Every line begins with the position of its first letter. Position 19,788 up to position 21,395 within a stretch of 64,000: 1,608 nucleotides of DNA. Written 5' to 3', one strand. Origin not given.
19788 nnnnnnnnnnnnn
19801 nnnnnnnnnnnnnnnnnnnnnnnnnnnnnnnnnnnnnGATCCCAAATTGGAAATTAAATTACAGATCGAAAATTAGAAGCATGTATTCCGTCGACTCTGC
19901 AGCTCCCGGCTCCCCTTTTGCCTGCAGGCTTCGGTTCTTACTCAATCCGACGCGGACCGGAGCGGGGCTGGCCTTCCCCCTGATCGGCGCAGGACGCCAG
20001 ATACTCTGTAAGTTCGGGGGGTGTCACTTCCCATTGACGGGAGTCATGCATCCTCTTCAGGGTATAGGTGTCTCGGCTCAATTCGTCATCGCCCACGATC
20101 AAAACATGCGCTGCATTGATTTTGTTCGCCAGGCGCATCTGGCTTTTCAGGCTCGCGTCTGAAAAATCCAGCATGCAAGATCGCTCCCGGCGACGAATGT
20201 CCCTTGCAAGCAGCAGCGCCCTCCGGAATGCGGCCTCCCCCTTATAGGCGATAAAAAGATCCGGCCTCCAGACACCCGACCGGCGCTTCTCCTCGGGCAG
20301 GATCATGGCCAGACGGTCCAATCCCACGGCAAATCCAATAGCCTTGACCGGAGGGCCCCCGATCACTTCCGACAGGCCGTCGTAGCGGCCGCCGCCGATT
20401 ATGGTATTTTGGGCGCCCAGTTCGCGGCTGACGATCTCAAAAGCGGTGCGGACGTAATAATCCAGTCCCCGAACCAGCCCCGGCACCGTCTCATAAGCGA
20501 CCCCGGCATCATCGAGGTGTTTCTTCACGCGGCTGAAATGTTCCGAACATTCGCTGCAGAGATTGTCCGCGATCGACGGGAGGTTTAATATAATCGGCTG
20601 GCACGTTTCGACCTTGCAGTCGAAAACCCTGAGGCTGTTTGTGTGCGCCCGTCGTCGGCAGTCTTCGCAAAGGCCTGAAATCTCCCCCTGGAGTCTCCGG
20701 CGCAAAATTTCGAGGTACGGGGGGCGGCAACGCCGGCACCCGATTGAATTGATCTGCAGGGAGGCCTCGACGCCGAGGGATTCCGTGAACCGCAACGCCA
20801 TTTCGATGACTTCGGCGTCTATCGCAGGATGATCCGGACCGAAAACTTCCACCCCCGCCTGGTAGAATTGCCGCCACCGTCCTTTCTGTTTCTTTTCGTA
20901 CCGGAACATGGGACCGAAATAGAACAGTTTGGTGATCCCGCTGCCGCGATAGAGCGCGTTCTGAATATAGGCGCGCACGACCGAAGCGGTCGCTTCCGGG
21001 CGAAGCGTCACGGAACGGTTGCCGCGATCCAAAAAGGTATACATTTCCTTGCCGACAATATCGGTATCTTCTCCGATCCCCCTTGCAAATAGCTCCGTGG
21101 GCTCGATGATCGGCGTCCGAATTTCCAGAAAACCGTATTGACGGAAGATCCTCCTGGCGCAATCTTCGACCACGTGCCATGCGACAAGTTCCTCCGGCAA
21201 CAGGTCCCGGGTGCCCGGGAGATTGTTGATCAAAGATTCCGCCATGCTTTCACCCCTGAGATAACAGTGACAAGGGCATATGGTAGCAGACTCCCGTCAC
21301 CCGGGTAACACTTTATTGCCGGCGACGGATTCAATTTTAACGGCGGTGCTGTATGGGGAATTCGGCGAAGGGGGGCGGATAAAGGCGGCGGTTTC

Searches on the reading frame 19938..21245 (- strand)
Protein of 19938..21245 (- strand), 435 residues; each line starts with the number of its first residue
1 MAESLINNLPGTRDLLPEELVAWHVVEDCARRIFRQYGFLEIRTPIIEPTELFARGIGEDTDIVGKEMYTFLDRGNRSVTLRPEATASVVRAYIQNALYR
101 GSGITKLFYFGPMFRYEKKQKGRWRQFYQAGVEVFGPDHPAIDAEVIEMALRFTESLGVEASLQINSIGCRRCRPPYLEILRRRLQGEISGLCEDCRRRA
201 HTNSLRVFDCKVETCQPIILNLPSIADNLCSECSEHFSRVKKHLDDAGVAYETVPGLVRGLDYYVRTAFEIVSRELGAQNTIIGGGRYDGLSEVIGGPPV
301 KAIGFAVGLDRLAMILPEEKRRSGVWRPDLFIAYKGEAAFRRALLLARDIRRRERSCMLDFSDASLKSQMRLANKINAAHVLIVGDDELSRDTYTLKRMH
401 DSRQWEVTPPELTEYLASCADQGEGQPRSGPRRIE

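Call 87: search_protein_families(library=pfam, proteins=[window:19938-21245:-], max_evalue=0.00001)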
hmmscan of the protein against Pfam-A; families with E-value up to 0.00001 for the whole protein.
window:19938-21245:- (435 aa): 4 families
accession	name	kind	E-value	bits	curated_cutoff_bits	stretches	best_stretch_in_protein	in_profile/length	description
PF13393.11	tRNA-synt_His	-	3.6e-44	151.7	25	1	11-312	1-308/308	Histidyl-tRNA synthetase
PF00587.30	tRNA-synt_2b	-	8.1e-12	46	29.3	1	69-282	1-131/179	tRNA synthetase class II core domain (G, H, P, S and T)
PF03129.25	HGTP_anticodon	-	1.8e-08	34.9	21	1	332-416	4-91/94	Anticodon binding domain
PF00152.25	tRNA-synt_2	-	7.1e-07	29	25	0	24-319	26-295/308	tRNA synthetases class II (D, K and N)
